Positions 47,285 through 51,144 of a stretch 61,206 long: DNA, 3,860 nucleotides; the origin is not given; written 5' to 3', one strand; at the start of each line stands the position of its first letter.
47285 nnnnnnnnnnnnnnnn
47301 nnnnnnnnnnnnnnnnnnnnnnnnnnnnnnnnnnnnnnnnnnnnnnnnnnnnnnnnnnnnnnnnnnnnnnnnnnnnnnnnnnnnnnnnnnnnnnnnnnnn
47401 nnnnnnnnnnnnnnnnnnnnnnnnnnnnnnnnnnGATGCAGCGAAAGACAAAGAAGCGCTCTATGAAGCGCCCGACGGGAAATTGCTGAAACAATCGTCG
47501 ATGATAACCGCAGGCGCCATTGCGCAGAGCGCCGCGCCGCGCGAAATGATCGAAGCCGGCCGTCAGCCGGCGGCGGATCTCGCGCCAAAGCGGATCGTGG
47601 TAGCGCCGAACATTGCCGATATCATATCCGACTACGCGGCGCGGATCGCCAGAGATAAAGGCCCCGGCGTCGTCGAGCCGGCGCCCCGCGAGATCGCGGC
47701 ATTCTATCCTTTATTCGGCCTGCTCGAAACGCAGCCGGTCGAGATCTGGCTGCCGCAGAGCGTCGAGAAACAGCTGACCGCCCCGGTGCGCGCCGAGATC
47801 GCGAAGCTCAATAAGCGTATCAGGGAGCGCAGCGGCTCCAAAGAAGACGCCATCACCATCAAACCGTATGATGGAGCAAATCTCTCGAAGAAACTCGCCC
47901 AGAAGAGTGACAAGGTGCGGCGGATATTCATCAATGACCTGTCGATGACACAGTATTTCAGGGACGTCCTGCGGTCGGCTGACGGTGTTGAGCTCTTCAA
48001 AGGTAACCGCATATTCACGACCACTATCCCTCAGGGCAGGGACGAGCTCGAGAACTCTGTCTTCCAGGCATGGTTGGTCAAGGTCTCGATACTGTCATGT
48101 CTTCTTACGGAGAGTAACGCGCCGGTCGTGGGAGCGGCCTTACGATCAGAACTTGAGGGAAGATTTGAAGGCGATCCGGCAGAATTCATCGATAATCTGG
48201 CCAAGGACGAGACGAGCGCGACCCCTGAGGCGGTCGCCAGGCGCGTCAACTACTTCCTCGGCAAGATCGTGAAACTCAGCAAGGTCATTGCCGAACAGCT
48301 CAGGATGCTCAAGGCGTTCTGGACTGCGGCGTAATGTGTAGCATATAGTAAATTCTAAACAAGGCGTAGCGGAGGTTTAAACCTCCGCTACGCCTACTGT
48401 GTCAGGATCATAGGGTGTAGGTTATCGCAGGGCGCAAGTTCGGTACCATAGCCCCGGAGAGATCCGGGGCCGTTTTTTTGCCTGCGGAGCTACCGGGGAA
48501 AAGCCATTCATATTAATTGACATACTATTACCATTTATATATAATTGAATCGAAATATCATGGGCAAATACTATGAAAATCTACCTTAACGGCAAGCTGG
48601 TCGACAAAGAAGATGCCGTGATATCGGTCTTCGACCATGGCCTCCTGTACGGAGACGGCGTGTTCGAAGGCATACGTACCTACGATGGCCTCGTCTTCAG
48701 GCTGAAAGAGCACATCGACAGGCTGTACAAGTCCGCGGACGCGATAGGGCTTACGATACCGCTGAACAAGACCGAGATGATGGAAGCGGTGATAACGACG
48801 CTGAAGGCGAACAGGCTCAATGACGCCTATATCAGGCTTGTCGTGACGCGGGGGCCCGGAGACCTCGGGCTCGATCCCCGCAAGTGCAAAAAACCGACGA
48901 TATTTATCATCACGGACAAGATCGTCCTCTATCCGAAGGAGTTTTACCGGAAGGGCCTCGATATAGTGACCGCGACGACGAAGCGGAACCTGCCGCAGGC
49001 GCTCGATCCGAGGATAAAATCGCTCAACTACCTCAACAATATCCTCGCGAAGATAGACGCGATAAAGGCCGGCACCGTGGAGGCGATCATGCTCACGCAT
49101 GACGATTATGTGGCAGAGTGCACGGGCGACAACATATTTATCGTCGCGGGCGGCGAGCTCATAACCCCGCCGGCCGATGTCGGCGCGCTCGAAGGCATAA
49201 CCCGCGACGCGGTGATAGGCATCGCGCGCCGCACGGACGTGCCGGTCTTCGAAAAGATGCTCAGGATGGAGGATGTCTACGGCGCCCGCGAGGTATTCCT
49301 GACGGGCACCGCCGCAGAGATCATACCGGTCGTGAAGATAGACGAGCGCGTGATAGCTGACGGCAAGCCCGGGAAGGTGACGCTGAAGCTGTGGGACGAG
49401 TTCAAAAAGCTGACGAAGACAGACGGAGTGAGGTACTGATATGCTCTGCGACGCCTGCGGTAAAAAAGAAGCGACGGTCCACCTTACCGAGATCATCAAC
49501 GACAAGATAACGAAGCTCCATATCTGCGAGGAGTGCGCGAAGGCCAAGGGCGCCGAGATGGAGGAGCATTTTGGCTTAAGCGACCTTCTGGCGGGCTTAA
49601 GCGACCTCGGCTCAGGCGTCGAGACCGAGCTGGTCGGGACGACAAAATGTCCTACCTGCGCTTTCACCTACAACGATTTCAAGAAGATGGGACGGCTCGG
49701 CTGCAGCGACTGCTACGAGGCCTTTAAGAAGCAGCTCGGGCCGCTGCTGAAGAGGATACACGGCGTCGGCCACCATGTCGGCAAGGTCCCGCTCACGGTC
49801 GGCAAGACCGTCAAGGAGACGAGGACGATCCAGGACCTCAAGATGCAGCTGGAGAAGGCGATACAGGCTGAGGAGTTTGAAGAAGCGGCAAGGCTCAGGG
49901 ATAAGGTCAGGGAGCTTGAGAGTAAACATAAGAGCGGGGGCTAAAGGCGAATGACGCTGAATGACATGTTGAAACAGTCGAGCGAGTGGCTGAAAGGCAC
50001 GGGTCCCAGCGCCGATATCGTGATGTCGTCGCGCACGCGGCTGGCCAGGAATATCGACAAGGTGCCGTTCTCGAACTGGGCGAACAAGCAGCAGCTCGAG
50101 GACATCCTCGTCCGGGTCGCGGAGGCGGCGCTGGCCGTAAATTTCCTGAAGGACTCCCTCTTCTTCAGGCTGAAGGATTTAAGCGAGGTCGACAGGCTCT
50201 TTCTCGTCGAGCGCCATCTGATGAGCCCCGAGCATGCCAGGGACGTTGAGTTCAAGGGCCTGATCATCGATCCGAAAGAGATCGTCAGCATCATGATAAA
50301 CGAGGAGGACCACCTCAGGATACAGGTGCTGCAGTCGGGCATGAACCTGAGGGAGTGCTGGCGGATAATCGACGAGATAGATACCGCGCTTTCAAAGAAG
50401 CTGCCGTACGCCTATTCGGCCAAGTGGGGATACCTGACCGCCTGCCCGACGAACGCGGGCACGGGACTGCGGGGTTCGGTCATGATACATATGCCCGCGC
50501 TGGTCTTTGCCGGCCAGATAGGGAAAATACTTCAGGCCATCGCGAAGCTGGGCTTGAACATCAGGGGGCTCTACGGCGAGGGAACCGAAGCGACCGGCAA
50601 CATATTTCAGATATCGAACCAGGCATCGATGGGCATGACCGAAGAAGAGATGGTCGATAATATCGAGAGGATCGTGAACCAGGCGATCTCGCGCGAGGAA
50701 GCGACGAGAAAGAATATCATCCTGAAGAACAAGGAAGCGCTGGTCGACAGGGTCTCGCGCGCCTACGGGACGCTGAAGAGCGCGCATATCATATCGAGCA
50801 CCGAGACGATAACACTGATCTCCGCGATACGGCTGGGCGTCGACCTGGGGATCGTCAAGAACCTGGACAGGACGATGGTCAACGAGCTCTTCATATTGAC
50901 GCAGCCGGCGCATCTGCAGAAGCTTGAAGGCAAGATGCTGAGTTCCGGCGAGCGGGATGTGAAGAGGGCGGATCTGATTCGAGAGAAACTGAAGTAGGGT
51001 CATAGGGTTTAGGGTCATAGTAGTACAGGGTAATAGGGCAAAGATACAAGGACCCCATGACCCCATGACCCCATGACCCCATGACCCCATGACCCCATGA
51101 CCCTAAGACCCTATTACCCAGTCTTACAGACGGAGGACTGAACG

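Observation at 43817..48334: Orphan 1505-aa exported giant protein built around a HIT/GalT-branch (HxHxQ) nucleotide-phosphorylase-like core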

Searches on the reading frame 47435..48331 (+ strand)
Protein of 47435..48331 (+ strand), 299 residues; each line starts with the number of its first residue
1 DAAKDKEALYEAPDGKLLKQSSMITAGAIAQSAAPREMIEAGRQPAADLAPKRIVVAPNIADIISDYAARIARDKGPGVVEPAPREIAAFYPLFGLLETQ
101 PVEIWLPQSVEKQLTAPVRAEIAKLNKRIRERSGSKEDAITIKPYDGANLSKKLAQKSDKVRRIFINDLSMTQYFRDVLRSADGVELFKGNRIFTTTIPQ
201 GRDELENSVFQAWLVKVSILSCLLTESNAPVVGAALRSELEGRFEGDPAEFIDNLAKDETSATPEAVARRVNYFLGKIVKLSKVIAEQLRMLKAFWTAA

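Call 71: search_solved_structures(query=A4, max_evalue=10, show_alignments=2)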
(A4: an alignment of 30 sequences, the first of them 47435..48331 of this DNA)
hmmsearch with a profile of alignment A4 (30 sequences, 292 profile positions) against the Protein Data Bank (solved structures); distinct sequences matched with E-value up to 10: 4.
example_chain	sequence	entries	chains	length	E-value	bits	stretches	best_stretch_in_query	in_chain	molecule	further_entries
7bqe_A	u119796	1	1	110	0.053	15.9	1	108-168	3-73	NF3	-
6qld_H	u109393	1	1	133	0.44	12.9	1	198-234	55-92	Inner kinetochore subunit MCM16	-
6qle_H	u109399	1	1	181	0.94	11.8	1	198-234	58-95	Central kinetochore subunit MCM16,Central kinetochore subunit MCM16,Inner kinetochore subu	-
4d25_A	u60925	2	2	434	1.1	11.6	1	125-168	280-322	BMVLG PROTEIN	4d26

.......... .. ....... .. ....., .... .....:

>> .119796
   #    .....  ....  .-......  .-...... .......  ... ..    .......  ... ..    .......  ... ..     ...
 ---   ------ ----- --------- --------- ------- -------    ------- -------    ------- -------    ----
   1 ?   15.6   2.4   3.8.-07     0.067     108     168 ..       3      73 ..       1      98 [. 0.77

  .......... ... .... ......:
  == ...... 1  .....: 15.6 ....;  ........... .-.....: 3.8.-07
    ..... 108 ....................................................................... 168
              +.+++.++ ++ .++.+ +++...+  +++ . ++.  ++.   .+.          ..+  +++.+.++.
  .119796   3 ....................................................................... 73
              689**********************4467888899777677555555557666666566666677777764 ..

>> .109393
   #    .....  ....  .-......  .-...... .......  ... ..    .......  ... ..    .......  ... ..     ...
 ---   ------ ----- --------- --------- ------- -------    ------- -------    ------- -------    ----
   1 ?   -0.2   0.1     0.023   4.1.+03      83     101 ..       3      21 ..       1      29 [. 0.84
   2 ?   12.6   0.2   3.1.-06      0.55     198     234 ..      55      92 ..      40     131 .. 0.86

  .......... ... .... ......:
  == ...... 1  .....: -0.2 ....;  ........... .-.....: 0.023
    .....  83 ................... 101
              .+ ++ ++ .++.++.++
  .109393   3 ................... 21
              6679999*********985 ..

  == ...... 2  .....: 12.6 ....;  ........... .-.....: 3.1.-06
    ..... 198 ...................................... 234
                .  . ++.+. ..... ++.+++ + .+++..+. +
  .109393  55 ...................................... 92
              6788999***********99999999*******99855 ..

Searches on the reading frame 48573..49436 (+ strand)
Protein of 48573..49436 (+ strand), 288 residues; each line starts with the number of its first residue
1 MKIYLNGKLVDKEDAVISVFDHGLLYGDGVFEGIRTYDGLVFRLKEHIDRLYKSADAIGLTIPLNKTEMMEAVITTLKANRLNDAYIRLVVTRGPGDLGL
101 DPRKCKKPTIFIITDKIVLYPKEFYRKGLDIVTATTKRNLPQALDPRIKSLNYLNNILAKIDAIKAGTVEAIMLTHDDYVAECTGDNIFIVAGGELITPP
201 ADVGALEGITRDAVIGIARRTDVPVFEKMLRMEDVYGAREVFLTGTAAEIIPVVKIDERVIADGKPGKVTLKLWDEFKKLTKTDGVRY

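Call 41: search_protein_families(library=pfam, proteins=[window:48573-49436:+], max_evalue=0.00001)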
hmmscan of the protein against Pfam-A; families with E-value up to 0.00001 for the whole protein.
window:48573-49436:+ (288 aa): 1 family
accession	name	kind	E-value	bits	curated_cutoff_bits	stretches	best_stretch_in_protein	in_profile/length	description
PF01063.24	Aminotran_4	-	3.2e-56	191.1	28.5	1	29-256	1-223/223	Amino-transferase class IV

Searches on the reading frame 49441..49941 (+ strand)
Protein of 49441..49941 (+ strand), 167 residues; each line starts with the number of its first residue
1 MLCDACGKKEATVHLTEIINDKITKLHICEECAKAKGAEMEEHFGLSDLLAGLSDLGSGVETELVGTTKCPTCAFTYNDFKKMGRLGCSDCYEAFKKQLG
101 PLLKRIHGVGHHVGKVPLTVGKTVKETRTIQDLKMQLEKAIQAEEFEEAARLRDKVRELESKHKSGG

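Call 41: search_protein_families(library=pfam, proteins=[window:49441-49941:+], max_evalue=0.00001)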
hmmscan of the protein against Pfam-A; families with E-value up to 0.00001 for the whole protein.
window:49441-49941:+ (167 aa): 1 family
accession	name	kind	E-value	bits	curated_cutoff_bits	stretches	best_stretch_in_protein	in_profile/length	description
PF02151.25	UVR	-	5.1e-07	29.7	21.5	1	130-161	4-35/36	UvrB/uvrC motif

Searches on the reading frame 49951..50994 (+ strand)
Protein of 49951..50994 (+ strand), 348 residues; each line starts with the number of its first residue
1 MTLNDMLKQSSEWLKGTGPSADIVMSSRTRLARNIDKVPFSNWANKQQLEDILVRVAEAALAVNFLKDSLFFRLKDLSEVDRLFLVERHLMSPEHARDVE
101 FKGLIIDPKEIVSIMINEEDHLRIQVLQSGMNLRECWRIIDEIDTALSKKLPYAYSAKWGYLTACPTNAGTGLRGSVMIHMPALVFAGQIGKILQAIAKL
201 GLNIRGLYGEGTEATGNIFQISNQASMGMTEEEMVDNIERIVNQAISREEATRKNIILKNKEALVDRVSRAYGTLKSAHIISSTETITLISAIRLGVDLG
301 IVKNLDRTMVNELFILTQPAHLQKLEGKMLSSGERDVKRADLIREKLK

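Call 41: search_protein_families(library=pfam, proteins=[window:49951-50994:+], max_evalue=0.00001)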
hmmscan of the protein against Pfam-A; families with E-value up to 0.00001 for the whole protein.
window:49951-50994:+ (348 aa): 1 family
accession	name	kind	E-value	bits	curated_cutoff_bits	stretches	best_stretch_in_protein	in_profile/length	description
PF00217.24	ATP-gua_Ptrans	-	2.5e-67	226.6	22.4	1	71-251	21-202/203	ATP:guanido phosphotransferase, C-terminal catalytic domain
